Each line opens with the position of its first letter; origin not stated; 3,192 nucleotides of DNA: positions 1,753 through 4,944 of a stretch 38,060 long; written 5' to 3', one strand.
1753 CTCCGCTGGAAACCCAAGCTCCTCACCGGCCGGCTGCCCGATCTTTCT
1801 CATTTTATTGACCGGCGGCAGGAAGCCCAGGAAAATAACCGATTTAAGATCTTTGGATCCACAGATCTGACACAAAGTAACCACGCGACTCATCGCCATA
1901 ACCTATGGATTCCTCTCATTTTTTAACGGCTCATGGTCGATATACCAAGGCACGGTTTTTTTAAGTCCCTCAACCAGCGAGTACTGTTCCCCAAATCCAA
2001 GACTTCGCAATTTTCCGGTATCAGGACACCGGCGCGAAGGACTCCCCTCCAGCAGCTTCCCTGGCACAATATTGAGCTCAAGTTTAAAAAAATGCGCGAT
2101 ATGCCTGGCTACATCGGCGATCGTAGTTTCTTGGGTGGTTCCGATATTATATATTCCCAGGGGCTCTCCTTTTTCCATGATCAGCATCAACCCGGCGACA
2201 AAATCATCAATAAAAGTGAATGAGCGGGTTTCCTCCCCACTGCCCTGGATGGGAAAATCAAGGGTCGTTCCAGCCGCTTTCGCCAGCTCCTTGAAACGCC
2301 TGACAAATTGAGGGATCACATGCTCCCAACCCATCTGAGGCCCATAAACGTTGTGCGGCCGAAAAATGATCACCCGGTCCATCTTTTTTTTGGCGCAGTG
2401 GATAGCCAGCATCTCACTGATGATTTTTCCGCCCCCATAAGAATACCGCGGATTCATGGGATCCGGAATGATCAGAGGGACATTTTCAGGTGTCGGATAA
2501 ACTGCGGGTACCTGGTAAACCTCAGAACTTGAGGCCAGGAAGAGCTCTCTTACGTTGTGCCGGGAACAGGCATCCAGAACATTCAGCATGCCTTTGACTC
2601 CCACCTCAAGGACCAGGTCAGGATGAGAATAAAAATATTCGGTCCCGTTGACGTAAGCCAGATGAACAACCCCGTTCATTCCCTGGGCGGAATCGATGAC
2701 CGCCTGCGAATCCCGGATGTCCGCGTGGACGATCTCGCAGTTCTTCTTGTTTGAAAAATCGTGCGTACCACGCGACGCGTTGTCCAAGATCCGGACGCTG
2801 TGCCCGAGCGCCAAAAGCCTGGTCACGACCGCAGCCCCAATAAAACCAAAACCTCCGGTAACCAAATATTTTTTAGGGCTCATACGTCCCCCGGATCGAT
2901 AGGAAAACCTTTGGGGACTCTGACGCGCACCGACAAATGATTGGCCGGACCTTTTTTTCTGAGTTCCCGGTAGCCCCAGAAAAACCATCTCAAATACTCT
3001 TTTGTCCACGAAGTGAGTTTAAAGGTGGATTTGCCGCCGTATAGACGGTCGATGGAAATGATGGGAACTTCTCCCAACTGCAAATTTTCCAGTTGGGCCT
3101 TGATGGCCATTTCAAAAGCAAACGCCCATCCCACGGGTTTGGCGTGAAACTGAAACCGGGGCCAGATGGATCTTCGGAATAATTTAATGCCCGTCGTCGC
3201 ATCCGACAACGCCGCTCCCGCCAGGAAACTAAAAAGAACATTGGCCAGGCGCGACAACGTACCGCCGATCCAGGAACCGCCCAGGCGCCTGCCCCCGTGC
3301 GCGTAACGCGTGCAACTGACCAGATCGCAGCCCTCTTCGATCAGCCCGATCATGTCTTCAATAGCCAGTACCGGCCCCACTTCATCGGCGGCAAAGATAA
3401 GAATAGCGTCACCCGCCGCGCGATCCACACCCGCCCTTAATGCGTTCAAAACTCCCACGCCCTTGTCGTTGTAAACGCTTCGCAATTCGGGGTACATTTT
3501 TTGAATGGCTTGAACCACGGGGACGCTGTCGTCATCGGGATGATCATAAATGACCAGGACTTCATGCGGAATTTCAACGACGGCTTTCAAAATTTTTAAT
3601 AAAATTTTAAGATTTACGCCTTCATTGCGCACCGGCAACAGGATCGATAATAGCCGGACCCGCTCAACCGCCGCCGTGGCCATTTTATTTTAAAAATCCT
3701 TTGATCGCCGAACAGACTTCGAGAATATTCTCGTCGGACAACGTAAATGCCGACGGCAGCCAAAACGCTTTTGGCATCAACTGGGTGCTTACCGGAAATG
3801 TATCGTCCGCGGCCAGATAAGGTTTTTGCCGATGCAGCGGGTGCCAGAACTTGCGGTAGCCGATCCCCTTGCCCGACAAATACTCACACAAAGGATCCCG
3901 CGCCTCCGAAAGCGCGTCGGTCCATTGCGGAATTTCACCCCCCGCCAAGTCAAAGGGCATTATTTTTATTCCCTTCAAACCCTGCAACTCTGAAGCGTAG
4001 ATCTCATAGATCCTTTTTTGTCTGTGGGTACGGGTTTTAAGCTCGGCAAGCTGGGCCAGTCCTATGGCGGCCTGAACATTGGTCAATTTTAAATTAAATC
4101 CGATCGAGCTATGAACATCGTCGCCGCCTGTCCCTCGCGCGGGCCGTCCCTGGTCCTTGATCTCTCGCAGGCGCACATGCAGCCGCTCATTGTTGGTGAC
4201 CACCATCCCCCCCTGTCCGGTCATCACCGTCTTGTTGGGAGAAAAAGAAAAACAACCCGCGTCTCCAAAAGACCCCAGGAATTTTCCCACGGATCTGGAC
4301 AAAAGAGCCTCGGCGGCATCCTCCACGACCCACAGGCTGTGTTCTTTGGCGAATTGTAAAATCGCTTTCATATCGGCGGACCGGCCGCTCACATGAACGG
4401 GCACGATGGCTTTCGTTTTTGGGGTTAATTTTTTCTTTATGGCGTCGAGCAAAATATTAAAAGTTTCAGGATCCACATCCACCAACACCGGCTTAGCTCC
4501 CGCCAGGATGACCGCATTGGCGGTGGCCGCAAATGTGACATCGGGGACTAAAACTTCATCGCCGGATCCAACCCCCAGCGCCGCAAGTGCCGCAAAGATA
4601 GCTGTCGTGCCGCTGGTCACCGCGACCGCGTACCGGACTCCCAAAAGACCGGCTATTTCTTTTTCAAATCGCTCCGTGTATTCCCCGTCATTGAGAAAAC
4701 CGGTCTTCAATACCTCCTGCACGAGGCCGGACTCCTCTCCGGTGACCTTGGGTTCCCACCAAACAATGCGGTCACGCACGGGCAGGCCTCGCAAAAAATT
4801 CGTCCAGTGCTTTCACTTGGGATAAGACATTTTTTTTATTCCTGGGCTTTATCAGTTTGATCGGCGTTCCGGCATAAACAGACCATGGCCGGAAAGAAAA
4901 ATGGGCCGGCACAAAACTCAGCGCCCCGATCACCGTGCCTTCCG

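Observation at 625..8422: Arn-like lipid-carrier decoration module with acyltransferase, C-methyltransferase and Nudix add-ons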

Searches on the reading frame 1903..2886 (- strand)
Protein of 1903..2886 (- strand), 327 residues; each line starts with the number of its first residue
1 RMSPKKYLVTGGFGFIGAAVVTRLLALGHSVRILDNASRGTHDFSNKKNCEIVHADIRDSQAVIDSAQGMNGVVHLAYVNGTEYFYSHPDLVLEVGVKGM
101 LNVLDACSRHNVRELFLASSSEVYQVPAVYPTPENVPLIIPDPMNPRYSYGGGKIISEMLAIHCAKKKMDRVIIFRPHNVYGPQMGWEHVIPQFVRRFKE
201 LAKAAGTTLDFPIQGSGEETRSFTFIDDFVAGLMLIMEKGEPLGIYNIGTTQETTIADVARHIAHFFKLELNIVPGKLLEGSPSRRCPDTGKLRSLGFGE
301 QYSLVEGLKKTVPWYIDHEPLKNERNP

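Call 4: search_protein_families(library=pfam, proteins=[window:1903-2886:-], max_evalue=0.01)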
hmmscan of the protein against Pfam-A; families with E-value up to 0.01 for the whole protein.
window:1903-2886:- (327 aa): 10 families
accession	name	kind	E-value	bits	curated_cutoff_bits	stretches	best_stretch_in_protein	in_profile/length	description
PF01370.27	Epimerase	-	1.3e-43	149.6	20.9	1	8-249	2-240/240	NAD dependent epimerase/dehydratase family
PF16363.11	GDP_Man_Dehyd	-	3.1e-31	109.5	27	1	8-262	1-261/332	GDP-mannose 4,6 dehydratase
PF01073.25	3Beta_HSD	-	1.1e-19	71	22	1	8-185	1-186/280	3-beta hydroxysteroid dehydrogenase/isomerase family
PF13460.12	NAD_binding_10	-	1.9e-09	38.1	27.2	1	11-127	1-106/184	NAD(P)H-binding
PF04321.23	RmlD_sub_bind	-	7.4e-08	32.2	27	1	7-270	3-234/287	RmlD substrate binding domain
PF02719.21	Polysacc_synt_2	-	2.3e-07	30.8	20.2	1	8-120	2-128/293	Polysaccharide biosynthesis protein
PF07993.18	NAD_binding_4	-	1.3e-05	24.9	20.1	1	84-190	100-218/258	Male sterility protein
PF08659.16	KR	-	0.00012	22.5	22.6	1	7-121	3-137/180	KR domain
PF05368.20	NmrA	-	0.00019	21.6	27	1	5-69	3-69/298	NmrA-like family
PF00106.31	adh_short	-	0.0099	15.8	26.6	0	7-67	3-68/195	short chain dehydrogenase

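Call 5: search_protein_families(library=ncbifam, proteins=[window:1903-2886:-], max_evalue=0.01)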
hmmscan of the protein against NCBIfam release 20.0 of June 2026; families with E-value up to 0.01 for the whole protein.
window:1903-2886:- (327 aa): 45 families (the best 25 are shown)
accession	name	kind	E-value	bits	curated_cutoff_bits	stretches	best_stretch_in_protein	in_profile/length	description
TIGR04180.1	EDH_00030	hypoth_equivalog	9.9e-37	126.6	475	1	8-274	2-263/297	NAD-dependent 4,6-dehydratase LegB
TIGR01181.1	dTDP_gluc_dehyt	equivalog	1.9e-32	112.7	365.1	1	6-319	1-315/321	dTDP-glucose 4,6-dehydratase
NF047922.1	GDPFucSynFcl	equivalog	6.1e-26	91.6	500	1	5-319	3-305/308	GDP-L-fucose synthase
TIGR01179.1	galE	equivalog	2.2e-24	85.9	262.3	1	7-316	2-326/332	UDP-glucose 4-epimerase GalE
TIGR02197.1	heptose_epim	equivalog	2.9e-23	82.5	274.6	1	8-315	2-313/316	ADP-glyceromanno-heptose 6-epimerase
NF042422.1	oxyalk_red_OleD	equivalog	6.4e-17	61.9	580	1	6-229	2-207/329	2-alkyl-3-oxoalkanoate reductase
NF042423.1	oxyalk_red_Shew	equivalog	2.3e-15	56.5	580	1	5-199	9-191/331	2-alkyl-3-oxoalkanoate reductase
NF008872.0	PRK11908.1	equivalog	3.9e-15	55.7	294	1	5-265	2-269/349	bifunctional UDP-4-keto-pentose/UDP-xylose synthase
TIGR03466.1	HpnA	hypoth_equivalog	4.7e-15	55.3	367.65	1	6-182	2-172/327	hopanoid-associated sugar epimerase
NF052578.1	StrlDmthSdmBMthl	equivalog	2.1e-12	47.4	600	1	8-260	4-238/328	sterol demethylase protein SdmB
NF011728.1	PRK15181.1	equivalog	6.2e-12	45.2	760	1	2-318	13-340/348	Vi polysaccharide biosynthesis UDP-N-acetylglucosaminuronic acid C-4 epimerase TviC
NF007956.0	PRK10675.1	subfamily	8.6e-12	44.8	394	1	7-170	3-169/338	UDP-glucose 4-epimerase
NF005998.1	PRK08125.1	equivalog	1.5e-11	43.4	777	1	5-268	316-586/649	bifunctional UDP-4-amino-4-deoxy-L-arabinose formyltransferase/UDP-glucuronic acid oxidase ArnA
NF007490.0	PRK10084.1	subfamily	2.5e-11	43.2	649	1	6-318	2-337/361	dTDP-glucose 4,6-dehydratase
NF007582.0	PRK10217.1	equivalog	4.6e-11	42.4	698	1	5-319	2-335/355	dTDP-glucose 4,6-dehydratase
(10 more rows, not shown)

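Call 11: search_solved_structures(query=window:1903-2886:-, max_evalue=1e-20)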
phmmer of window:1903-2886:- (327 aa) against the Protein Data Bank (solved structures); distinct sequences matched with E-value up to 1e-20: 18.
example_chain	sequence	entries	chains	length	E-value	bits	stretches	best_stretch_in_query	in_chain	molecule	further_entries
8vr2_A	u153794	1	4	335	7.4e-29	104.1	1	3-315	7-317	NAD-dependent epimerase/dehydratase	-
4lk3_A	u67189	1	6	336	7.5e-29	104.1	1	4-315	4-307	UDP-glucuronic acid decarboxylase 1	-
4gll_A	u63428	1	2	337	1.4e-28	103.2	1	4-315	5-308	UDP-glucuronic acid decarboxylase 1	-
4m55_A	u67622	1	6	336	1.4e-28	103.2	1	4-315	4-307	UDP-glucuronic acid decarboxylase 1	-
2b69_A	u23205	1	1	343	1.5e-28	103.1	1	4-315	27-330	UDP-glucuronate decarboxylase 1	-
8rdg_A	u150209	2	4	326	2.9e-26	95.6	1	6-269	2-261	SDR family NAD(P)-dependent oxidoreductase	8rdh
2hun_A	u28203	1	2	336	7.1e-26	94.3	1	5-319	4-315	336aa long hypothetical dTDP-glucose 4,6-dehydratase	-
8rdi_A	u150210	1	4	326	1e-25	93.8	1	6-269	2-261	SDR family NAD(P)-dependent oxidoreductase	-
6wjb_A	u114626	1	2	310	1.5e-25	93.3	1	2-310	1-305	NAD-dependent epimerase/dehydratase family protein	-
6wj9_A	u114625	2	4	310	1.4e-24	90.1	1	2-310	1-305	NAD-dependent epimerase/dehydratase family protein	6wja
4zrm_A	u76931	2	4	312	1.8e-23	86.5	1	6-315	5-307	UDP-glucose 4-epimerase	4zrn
7ys8_A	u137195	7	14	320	4.5e-23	85.1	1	7-315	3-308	UDP-glucose 4-epimerase | UDP-glucose 4-epimerase along with EC 5.1.3.2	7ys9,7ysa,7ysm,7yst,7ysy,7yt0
2c59_A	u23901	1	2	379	4.1e-22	81.9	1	6-316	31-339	GDP-MANNOSE-3', 5'-EPIMERASE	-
2c5e_A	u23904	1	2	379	6.5e-22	81.3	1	6-316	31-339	GDP-MANNOSE-3', 5'-EPIMERASE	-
2c54_A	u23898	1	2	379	1.1e-21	80.6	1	6-316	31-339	GDP-MANNOSE-3', 5'-EPIMERASE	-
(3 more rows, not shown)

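Call 31: search_solved_structures(query=window:1903-2886:-, max_evalue=1e-25, show_alignments=2)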
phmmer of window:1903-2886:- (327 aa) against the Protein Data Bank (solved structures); distinct sequences matched with E-value up to 1e-25: 7.
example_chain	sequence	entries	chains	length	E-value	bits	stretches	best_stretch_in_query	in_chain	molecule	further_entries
8vr2_A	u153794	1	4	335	7.4e-29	104.1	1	3-315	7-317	NAD-dependent epimerase/dehydratase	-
4lk3_A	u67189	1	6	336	7.5e-29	104.1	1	4-315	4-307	UDP-glucuronic acid decarboxylase 1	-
4gll_A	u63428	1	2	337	1.4e-28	103.2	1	4-315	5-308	UDP-glucuronic acid decarboxylase 1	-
4m55_A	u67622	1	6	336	1.4e-28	103.2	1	4-315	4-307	UDP-glucuronic acid decarboxylase 1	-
2b69_A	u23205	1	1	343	1.5e-28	103.1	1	4-315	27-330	UDP-glucuronate decarboxylase 1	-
8rdg_A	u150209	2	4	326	2.9e-26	95.6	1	6-269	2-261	SDR family NAD(P)-dependent oxidoreductase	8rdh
2hun_A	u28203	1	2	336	7.1e-26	94.3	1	5-319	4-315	336aa long hypothetical dTDP-glucose 4,6-dehydratase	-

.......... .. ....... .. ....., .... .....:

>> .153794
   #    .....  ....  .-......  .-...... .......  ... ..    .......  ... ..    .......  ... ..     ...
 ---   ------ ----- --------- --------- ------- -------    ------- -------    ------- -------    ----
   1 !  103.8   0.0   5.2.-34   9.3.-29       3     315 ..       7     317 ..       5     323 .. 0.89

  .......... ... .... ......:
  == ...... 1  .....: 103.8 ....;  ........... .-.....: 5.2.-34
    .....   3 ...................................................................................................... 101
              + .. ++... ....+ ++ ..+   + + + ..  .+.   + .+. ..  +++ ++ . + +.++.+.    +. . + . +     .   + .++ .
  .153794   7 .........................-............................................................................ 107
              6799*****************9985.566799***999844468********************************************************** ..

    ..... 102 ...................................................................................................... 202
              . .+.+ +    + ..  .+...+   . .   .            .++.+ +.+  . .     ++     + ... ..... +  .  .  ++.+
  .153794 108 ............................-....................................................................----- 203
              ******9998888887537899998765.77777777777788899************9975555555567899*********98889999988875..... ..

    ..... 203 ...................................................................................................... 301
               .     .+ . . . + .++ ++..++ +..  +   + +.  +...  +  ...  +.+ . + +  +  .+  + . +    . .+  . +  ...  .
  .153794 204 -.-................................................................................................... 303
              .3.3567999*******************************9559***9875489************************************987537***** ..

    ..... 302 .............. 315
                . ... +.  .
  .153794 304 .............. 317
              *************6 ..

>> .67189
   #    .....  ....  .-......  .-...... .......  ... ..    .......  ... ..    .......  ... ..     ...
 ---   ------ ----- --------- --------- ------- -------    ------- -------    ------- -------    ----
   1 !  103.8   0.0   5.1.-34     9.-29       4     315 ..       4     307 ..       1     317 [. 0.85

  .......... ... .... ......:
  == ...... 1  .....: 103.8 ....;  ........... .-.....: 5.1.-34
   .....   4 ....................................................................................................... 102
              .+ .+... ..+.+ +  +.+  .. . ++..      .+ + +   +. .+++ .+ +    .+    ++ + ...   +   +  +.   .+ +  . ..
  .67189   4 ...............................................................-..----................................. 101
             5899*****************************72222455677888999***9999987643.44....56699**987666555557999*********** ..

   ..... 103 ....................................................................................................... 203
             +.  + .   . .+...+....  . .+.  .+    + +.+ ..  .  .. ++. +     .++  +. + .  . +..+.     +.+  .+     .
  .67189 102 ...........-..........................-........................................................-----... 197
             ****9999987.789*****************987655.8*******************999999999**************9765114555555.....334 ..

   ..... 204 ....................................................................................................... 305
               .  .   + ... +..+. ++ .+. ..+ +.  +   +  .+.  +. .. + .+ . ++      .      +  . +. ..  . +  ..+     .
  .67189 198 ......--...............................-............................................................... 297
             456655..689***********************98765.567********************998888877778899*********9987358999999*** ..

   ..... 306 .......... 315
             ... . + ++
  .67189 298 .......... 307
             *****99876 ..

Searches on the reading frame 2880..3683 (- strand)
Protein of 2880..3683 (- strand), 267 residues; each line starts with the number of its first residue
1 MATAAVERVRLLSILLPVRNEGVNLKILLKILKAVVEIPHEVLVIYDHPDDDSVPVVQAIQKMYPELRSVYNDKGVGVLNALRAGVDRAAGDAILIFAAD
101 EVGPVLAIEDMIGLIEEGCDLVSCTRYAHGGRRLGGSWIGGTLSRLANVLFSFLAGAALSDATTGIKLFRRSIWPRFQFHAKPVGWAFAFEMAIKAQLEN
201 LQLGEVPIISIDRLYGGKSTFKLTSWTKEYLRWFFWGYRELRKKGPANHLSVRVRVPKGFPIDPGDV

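Call 4: search_protein_families(library=pfam, proteins=[window:2880-3683:-], max_evalue=0.01)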
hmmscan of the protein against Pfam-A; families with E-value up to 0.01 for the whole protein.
window:2880-3683:- (267 aa): 2 families
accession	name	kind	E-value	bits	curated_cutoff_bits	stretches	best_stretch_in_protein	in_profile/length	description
PF00535.33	Glycos_transf_2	-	6.6e-18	65.6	23.3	1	13-173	1-163/168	Glycosyl transferase family 2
PF13641.12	Glyco_tranf_2_3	-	0.0028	18.1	27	1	27-132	15-129/230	Glycosyltransferase like family 2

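Call 5: search_protein_families(library=ncbifam, proteins=[window:2880-3683:-], max_evalue=0.01)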
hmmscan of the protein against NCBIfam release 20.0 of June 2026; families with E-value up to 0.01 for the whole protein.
window:2880-3683:- (267 aa): 8 families
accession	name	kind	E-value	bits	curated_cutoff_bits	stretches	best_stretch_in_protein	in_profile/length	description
NF007986.1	PRK10714.1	equivalog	5.4e-11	42.1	529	1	7-174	3-169/316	undecaprenyl-phosphate 4-deoxy-4-formamido-L-arabinose transferase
NF047588.1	GlcsyltransPgfSStrep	equivalog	7.3e-10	38.5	500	1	12-171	3-161/308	glycosyltransferase PgfS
NF041391.1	DPhHxTase_Halo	equivalog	2.5e-08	33.2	375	1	74-213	54-186/213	dolichyl-phosphate hexose transferase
TIGR03937.1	PgaC_IcaA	equivalog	1.6e-07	30.7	422.3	1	5-117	40-152/407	poly-beta-1,6-N-acetyl-D-glucosamine synthase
NF007482.0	PRK10073.1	equivalog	2.9e-06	26.5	423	1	9-104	5-100/334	glycosyltransferase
TIGR04182.1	glyco_TIGR04182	equivalog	3.3e-06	26.7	325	1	13-219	3-199/293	S-layer glycoprotein N-glycosyltransferase AglJ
TIGR04283.1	glyco_like_mftF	equivalog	1.6e-05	24.6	182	1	12-110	1-92/221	TIGR04283 family arsenosugar biosynthesis glycosyltransferase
TIGR03111.1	glyc2_xrt_Gpos1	hypoth_equivalog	0.0031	16.3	363.95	1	11-122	50-163/439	TIGR03111 family XrtG-associated glycosyltransferase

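Call 16: search_solved_structures(query=window:2880-3683:-, max_evalue=0.01)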
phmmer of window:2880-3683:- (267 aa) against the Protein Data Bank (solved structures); distinct sequences matched with E-value up to 0.01: 7.
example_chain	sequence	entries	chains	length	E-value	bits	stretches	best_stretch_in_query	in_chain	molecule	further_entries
5mlz_A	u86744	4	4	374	1.3e-10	44.4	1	12-234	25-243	Dolichol monophosphate mannose synthase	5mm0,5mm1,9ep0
9hwj_A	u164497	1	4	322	1.9e-10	43.9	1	7-175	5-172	Undecaprenyl-phosphate 4-deoxy-4-formamido-L-arabinose transferase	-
9bhc_C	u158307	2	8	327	7e-08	35.5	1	9-175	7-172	Undecaprenyl-phosphate 4-deoxy-4-formamido-L-arabinose transferase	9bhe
8vxh_A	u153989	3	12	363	8.9e-08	35.1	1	9-175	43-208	Undecaprenyl-phosphate 4-deoxy-4-formamido-L-arabinose transferase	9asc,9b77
5ekp_C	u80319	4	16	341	1.8e-07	34.2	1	12-139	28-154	Uncharacterized glycosyltransferase sll0501 | Glycosyltransferase sll0501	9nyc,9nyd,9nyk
5eke_A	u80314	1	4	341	1.8e-07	34.2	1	12-139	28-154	Uncharacterized glycosyltransferase sll0501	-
9nye_A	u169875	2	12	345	1.8e-07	34.1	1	12-139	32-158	Glycosyltransferase sll0501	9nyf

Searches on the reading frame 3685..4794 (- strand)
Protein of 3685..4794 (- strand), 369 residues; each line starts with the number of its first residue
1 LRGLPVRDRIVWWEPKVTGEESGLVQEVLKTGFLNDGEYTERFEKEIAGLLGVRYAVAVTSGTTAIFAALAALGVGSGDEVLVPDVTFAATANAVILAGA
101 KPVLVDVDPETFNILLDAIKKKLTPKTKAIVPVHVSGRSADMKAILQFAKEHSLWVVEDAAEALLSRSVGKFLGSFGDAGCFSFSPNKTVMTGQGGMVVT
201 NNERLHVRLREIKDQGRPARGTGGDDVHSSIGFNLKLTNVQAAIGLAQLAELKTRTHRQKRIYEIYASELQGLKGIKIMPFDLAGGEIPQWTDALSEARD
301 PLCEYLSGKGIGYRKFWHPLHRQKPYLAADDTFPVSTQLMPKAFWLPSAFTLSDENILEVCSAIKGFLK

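Call 4: search_protein_families(library=pfam, proteins=[window:3685-4794:-], max_evalue=0.01)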
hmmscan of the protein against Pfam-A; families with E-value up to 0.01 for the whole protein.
window:3685-4794:- (369 aa): 5 families
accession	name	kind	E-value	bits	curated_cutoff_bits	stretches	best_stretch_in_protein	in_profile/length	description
PF01041.23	DegT_DnrJ_EryC1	-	1.4e-103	347.3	19.8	1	18-364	4-359/360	DegT/DnrJ/EryC1/StrS aminotransferase family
PF00155.27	Aminotran_1_2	-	4.8e-12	46.2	19.7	1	39-161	43-187/361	Aminotransferase class I and II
PF01053.26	Cys_Met_Meta_PP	-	4.5e-09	35.8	27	1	41-160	55-174/381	Cys/Met metabolism PLP-dependent enzyme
PF00266.25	Aminotran_5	-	9.5e-08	31.8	21.5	1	40-213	45-225/371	Aminotransferase class-V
PF01212.27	Beta_elim_lyase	-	1.5e-06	28.2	27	1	38-217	32-228/288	Beta-eliminating lyase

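Call 5: search_protein_families(library=ncbifam, proteins=[window:3685-4794:-], max_evalue=0.01)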
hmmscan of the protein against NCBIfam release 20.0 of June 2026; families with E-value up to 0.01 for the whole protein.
window:3685-4794:- (369 aa): 47 families (the best 25 are shown)
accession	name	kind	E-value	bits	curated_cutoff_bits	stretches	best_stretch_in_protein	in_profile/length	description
TIGR04181.1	NHT_00031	hypoth_equivalog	1.3e-81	274.2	420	1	14-348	5-358/359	LegC family aminotransferase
TIGR03588.1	PseC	equivalog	8.8e-68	228.9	423.5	1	19-365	11-377/380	UDP-4-amino-4,6-dideoxy-N-acetyl-beta-L-altrosamine transaminase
NF008687.0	PRK11706.1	equivalog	3.9e-60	203.6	375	1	10-367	2-373/375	dTDP-4-amino-4,6-dideoxygalactose transaminase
TIGR04427.1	PLP_DesI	equivalog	1.5e-58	198.8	650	1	34-365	48-380/390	dTDP-4-dehydro-6-deoxyglucose aminotransferase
NF008658.2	PRK11658.1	equivalog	4.3e-56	190.2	631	1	14-273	9-274/379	UDP-4-amino-4-deoxy-L-arabinose aminotransferase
NF011936.0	PRK15407.1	equivalog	2.2e-54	184.8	423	2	24-226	52-261/440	lipopolysaccharide biosynthesis protein RfbH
TIGR02379.1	ECA_wecE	subfamily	1.6e-50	172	434.85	1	12-278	4-276/376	dTDP-4-amino-4,6-dideoxy-D-glucose transaminase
NF041364.1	GntC_guanitoxin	equivalog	2e-13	50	415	1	57-160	63-174/356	guanitoxin biosynthesis PLP-dependent (S)-gamma-hydroxy-L-arginine cyclodehydratase GntC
NF006569.0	PRK09082.1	subfamily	2.3e-11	43.4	420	1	55-159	92-202/386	methionine aminotransferase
NF005817.0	PRK07683.1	equivalog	9e-10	37.8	575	1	57-160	92-201/387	aminotransferase A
NF004770.0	PRK06108.1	subfamily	2.5e-09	36.4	422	1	57-162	100-212/396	pyridoxal phosphate-dependent aminotransferase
NF004621.0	PRK05957.1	equivalog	5.2e-09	35.3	498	1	55-160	90-200/389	pyridoxal phosphate-dependent aminotransferase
NF009079.0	PRK12414.1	subfamily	5.8e-09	35.4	481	1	45-131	77-167/384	methionine aminotransferase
NF006230.0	PRK08363.1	equivalog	1.1e-08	34.3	534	1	53-161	96-207/398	alanine aminotransferase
NF006488.0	PRK08912.1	equivalog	1.2e-08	34.3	498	1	56-159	89-198/387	aminotransferase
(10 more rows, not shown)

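Call 13: search_solved_structures(query=window:3685-4794:-, max_evalue=1e-30)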
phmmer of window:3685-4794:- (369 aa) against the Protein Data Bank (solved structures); distinct sequences matched with E-value up to 1e-30: 46.
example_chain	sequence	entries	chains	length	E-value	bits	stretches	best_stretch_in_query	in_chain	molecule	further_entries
3bn1_A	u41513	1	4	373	1.1e-67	231.7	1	10-363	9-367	Perosamine synthetase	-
3dr7_A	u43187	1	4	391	1.3e-67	231.5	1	9-363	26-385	Putative perosamine synthetase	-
3dr4_A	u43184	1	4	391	8.6e-67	228.7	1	9-363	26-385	Putative perosamine synthetase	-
7b0m_AAA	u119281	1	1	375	1.5e-60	208.2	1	25-357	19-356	Sugar aminotransferase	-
7b0d_A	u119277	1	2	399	2e-60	207.8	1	22-368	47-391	Glutamine--scyllo-inositol transaminase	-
8vr3_A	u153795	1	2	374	4e-55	190.3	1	23-295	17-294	DegT/DnrJ/EryC1/StrS aminotransferase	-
8vr5_A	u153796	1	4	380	4.4e-55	190.2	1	24-295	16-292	DegT/DnrJ/EryC1/StrS aminotransferase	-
9bgp_A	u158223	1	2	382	1.5e-49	172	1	24-310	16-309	aminotransferase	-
9bgr_A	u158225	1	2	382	1e-48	169.3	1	24-310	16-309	aminotransferase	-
1mdo_A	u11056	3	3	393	4.5e-48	167.2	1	6-336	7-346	ArnB aminotransferase | UDP-4-amino-4-deoxy-L-arabinose--oxoglutarate aminotransferase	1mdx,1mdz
4oca_A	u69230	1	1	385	2.8e-47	164.6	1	6-336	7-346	UDP-4-amino-4-deoxy-L-arabinose--oxoglutarate aminotransferase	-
4lc3_A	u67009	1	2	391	6e-46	160.2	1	14-277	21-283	Putative UDP-4-amino-4-deoxy-l-arabinose--oxoglutarate aminotransferase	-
8gyh_B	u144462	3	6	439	8.4e-46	159.7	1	15-278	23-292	DegT/DnrJ/EryC1/StrS family aminotransferase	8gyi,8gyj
5uid_A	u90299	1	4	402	3.2e-45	157.8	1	13-365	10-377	Aminotransferase TlmJ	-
8sng_A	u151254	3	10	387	3.6e-45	157.6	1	12-334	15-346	UDP-4-amino-4-deoxy-L-arabinose--oxoglutarate aminotransferase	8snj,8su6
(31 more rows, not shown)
